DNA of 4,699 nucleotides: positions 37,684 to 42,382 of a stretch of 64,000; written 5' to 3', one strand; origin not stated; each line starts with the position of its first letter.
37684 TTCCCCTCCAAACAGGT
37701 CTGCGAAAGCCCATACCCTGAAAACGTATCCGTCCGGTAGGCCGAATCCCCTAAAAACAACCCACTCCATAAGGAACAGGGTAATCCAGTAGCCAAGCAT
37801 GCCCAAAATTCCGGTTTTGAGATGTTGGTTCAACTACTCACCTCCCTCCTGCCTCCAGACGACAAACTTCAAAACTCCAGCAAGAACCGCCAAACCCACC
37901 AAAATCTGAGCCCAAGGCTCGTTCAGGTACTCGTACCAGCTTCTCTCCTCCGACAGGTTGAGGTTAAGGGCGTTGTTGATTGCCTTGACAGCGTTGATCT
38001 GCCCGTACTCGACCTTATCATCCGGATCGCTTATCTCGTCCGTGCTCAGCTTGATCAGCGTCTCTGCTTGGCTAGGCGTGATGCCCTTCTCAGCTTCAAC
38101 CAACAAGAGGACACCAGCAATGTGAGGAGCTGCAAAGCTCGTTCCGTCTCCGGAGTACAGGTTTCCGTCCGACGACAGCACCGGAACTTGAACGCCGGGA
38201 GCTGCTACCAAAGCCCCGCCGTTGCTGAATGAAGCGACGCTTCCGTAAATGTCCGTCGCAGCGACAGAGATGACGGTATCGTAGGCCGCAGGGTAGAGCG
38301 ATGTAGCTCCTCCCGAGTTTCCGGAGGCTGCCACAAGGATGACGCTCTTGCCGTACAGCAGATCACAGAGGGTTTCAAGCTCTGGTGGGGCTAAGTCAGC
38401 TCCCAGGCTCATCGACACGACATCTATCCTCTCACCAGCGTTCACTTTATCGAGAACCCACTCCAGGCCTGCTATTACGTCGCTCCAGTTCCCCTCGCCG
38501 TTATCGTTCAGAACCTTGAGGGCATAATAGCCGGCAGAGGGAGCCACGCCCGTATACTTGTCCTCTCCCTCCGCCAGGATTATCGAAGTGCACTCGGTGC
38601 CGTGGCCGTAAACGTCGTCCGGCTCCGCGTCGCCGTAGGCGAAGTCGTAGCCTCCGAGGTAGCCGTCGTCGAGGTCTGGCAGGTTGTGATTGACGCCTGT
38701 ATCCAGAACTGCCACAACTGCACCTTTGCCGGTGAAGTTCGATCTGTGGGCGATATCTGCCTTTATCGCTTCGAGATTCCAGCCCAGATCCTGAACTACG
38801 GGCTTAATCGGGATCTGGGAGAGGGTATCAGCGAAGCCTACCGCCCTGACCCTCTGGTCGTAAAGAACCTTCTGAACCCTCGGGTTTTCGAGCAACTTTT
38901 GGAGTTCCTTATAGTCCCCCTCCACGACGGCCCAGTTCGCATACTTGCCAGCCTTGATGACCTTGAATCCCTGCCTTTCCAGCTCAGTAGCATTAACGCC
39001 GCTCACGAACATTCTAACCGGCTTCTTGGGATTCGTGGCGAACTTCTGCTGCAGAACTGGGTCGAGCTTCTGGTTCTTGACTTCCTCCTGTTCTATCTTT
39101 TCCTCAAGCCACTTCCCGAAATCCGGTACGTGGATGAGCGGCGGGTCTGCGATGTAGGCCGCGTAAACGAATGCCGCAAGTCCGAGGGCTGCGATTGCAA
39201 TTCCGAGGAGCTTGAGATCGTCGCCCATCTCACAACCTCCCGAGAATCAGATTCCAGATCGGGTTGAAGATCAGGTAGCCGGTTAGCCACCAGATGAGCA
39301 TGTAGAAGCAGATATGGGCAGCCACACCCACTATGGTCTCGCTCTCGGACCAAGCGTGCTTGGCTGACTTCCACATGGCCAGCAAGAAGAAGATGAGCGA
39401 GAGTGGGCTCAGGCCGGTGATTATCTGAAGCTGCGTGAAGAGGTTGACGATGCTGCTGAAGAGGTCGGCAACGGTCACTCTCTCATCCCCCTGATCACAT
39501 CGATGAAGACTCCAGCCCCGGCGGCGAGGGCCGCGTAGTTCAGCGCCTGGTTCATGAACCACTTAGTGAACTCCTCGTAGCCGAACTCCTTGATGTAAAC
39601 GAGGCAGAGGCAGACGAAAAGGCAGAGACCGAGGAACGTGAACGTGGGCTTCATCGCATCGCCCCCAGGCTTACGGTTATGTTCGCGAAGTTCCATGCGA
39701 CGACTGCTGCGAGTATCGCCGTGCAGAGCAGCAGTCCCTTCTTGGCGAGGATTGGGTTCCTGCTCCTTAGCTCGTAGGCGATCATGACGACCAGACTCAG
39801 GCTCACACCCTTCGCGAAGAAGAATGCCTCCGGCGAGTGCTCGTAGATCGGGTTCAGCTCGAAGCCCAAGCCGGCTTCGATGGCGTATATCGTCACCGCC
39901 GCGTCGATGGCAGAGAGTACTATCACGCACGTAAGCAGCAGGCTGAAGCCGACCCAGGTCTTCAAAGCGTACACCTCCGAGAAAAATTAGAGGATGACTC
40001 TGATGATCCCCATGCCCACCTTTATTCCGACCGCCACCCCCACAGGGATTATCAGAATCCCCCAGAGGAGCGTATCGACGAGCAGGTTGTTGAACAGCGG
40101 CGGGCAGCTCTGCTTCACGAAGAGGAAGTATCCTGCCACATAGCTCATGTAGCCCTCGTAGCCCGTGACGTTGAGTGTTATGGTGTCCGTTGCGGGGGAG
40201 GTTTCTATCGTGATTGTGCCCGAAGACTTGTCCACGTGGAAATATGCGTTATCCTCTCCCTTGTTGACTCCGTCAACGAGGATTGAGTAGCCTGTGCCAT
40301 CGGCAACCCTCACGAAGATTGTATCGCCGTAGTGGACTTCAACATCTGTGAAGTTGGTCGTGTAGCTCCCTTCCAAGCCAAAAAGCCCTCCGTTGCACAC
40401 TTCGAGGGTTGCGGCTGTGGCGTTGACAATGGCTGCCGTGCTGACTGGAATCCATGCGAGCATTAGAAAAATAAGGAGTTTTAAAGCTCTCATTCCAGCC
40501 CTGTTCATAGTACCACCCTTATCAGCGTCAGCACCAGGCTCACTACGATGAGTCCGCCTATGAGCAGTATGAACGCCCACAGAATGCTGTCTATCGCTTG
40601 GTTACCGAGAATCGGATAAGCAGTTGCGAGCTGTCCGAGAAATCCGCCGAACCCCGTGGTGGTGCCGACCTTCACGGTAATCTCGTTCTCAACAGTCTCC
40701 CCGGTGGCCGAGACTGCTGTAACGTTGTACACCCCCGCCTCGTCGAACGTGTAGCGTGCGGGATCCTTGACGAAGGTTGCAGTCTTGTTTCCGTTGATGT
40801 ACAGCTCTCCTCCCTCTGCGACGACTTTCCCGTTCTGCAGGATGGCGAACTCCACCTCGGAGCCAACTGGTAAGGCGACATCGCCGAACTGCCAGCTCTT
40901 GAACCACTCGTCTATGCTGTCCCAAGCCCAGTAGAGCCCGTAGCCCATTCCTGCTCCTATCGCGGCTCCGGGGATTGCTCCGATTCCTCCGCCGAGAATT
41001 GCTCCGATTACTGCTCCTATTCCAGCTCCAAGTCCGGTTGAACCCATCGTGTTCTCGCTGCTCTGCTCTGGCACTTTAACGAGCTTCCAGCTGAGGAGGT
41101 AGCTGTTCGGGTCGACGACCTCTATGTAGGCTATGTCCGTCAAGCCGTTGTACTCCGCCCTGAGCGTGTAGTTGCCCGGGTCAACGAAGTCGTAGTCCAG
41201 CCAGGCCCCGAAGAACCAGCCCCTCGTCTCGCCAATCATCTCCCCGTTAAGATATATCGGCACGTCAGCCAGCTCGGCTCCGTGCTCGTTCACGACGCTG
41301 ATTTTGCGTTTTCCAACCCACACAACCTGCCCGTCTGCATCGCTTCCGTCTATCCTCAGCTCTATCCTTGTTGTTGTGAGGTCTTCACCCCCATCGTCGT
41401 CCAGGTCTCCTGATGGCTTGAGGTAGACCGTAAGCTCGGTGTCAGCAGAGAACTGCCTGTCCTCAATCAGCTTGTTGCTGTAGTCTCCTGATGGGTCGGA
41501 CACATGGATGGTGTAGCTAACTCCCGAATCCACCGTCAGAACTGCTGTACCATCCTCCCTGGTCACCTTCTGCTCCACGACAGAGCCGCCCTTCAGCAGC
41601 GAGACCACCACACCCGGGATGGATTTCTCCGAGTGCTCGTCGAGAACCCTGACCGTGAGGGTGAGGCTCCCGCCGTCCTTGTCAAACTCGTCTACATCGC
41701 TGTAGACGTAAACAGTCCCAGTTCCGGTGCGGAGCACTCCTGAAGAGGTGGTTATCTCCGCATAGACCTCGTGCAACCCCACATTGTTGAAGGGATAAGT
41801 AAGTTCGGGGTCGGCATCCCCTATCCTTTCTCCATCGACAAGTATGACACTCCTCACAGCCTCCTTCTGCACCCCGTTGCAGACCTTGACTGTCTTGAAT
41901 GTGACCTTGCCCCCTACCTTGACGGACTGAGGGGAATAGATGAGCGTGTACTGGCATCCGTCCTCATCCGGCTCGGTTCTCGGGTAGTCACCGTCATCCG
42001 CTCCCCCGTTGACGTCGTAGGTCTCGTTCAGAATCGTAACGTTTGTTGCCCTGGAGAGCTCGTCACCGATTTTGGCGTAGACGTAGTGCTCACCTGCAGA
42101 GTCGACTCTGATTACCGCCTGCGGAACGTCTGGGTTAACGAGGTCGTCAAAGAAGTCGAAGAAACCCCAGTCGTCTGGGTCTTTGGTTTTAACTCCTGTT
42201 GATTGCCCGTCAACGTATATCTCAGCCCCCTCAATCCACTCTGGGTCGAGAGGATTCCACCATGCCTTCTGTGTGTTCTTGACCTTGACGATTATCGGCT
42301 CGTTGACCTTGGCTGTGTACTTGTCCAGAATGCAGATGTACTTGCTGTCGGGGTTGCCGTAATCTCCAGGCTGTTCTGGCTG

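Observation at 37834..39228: Doubly membrane-anchored subtilase embedded in the morphogenesis operon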

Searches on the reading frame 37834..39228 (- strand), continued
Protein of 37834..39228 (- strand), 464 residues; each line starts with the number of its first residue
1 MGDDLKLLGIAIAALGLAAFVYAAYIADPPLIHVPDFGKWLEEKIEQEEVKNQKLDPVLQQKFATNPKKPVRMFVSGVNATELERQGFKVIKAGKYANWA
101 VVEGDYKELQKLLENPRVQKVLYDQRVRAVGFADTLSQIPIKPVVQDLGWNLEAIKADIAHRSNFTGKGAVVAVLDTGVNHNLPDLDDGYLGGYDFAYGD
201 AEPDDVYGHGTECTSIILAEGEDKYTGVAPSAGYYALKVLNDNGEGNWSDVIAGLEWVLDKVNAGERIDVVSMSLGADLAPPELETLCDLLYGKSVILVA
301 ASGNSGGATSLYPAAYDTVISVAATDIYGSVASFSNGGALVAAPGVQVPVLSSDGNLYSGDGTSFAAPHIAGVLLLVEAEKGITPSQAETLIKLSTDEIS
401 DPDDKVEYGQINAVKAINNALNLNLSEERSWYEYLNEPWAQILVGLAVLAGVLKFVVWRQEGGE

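Call 66: search_solved_structures(query=A7, max_evalue=5)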
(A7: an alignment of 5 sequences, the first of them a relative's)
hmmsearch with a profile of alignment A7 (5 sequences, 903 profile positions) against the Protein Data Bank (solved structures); distinct sequences matched with E-value up to 5: 5.
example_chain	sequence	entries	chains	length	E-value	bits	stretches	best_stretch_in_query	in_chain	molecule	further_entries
8zvk_A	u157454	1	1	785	0.048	15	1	722-793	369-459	AaBgIC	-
9huq_z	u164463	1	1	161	0.15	13.3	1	801-866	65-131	Gelation factor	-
7z20_z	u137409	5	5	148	0.34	12.1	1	801-864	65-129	Gelation factor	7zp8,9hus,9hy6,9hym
9nfr_C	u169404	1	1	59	1.2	10.3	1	337-364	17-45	Proto-oncogene vav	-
7sc4_A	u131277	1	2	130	1.8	9.8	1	799-854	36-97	Filamin-A/Integrin alpha-IIb light chain, form 2 chimera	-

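Call 67: search_dna_similar(query=window:37834-39228:-, collection=phages, mode=protein, max_evalue=1e-8, max_rows=25)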
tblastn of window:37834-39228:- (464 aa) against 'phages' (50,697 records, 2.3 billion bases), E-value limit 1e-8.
Records with a match: 70; places in all: 70; records where one place covers at least 80% of the query: 0.
Best place of each record, by identity: <60% 70.
By first word of the organism name: Bacillus 52; Bacteriophage 9; Staphylococcus 4; Acinetobacter 2; Caudoviricetes 1; Moorella 1; Burkholderia 1.
By host as written in the record: - 12; Bacillus anthracis Sterne 10; Bacillus anthracis 7; Bacillus subtilis 7; Bacillus cereus 6; Bacillus cohnii 2; Bacillus subtilis Goe3 2; Bacillus sp. 2; and 18 more.
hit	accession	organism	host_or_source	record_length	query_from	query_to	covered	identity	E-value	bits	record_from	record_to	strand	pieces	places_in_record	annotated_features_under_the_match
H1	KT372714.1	Bacillus phage vB_BtS_BMBtp16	Bacillus thuringiensis YBT-1518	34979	62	418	77%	33.5%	2e-24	112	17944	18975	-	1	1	subtilase family alkaline serine protease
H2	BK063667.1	Caudoviricetes sp. vir520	Methanofastidiosa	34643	81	413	72%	29.5%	6e-17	90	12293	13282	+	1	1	protease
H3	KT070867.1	Bacillus phage PBC2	Bacillus cereus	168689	119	401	61%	33.0%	9e-23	107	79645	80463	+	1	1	putative subtilisin-like protein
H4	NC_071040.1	Bacillus phage PBC2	Bacillus cereus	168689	119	401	61%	33.0%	9e-23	107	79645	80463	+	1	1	protease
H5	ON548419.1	Bacillus phage vB_BanS-Thrax3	Bacillus anthracis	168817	134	401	58%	34.8%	4e-23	108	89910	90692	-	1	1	peptidase S8 family protein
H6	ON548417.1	Bacillus phage vB_BanS-Thrax1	Bacillus anthracis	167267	134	401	58%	34.4%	2e-22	107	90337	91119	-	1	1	peptidase S8 family protein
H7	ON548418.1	Bacillus phage vB_BanS-Thrax2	Bacillus anthracis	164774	134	393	56%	34.7%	1e-21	104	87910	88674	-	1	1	peptidase S8 family protein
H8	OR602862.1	Moorella phage MTATph1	Moorella thermoacetica DSM 103132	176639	150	417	58%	33.5%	2e-20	100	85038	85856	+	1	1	protease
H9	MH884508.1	Bacillus phage vB_BcoS-136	Bacillus cohnii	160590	109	387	60%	31.6%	5e-23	108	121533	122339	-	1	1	apr: subtilisin DY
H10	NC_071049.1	Bacillus phage vB_BcoS-136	Bacillus cohnii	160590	109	387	60%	31.6%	5e-23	108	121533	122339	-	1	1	apr: subtilisin DY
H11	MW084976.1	Bacillus phage Kirov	Bacillus cereus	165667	102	392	63%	30.1%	2e-20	100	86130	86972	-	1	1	subtilisin-like serine protease | nucleotidyltransferase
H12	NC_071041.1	Bacillus phage Kirov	Bacillus cereus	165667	102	392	63%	30.1%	2e-20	100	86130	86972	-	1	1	protease | nucleotidyltransferase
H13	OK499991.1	Bacillus phage vB_BanS_Sophrita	Bacillus anthracis Sterne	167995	150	415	57%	32.7%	2e-20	100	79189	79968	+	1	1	putative subtilisin-like protein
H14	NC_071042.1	Bacillus phage vB_BanS_Sophrita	Bacillus anthracis Sterne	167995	150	415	57%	32.7%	2e-20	100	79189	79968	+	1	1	protease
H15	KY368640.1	Bacillus phage vB_BsuM-Goe3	Bacillus subtilis Goe3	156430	167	403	51%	36.6%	3e-18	94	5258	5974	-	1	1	putative peptidase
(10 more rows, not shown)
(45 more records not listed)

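Call 110: search_protein_families(library=padloc, proteins=[window:37834-39228:-], max_evalue=0.001)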
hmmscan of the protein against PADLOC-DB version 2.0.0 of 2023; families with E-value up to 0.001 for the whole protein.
window:37834-39228:- (464 aa): 4 families
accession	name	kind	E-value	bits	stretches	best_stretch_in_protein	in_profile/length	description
PDLC03014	subtilase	-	1e-20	72.6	1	160-395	165-375/391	-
PDLC02197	IetS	-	2.1e-06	24.3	0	155-304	244-395/749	-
PDLC02199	IetS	-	8.2e-05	18.9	0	337-378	539-580/826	-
PDLC02198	IetS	-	8.8e-05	18.6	1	133-277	222-364/795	-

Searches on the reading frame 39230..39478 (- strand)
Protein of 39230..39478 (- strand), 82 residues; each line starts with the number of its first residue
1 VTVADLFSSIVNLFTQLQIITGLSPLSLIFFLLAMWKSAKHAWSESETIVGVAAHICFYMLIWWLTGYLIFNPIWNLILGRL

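Call 34: search_protein_families(library=pfam, proteins=[window:39230-39478:-], max_evalue=1)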
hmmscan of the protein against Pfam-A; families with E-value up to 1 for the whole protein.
window:39230-39478:- (82 aa): 1 family
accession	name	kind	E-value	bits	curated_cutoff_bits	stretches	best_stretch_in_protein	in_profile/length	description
PF00695.24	vMSA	-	0.35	10.2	29.1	1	3-57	387-438/447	Major surface antigen from hepadnavirus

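Call 35: search_protein_families(library=ncbifam, proteins=[window:39230-39478:-], max_evalue=0.1)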
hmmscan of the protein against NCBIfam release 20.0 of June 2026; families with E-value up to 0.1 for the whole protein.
window:39230-39478:- (82 aa): 0 families

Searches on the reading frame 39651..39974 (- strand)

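Call 34: search_protein_families(library=pfam, proteins=[window:39651-39974:-], max_evalue=1)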
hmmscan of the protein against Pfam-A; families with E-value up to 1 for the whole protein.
window:39651-39974:- (107 aa): 2 families
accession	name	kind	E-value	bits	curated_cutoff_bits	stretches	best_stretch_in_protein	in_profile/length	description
PF18902.5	DUF5658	-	2.6e-09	38.2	25.2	1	19-95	2-81/82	Domain of unknown function (DUF5658)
PF17364.7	DUF5389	-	0.005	17.4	25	1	50-89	53-92/104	Family of unknown function (DUF5389)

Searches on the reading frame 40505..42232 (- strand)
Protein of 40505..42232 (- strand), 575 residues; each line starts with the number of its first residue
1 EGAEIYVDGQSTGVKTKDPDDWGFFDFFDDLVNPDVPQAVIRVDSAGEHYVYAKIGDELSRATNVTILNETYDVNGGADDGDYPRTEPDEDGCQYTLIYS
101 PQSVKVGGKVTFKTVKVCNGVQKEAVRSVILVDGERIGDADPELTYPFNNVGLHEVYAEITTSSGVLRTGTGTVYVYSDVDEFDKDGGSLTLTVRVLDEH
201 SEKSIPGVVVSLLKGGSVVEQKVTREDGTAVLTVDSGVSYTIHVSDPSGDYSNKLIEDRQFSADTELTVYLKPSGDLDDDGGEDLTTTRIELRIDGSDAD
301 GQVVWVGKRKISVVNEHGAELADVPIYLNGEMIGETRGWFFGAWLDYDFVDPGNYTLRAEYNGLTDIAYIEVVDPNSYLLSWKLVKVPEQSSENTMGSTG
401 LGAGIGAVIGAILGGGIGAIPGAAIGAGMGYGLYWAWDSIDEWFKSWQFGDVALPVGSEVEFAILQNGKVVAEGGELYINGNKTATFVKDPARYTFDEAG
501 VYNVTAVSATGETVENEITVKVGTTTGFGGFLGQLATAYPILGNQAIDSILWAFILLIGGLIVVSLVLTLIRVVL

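Call 65: search_solved_structures(query=A6, max_evalue=5)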
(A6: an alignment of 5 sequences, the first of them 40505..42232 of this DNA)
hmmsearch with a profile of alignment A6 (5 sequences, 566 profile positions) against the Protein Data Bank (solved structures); distinct sequences matched with E-value up to 5: 0.
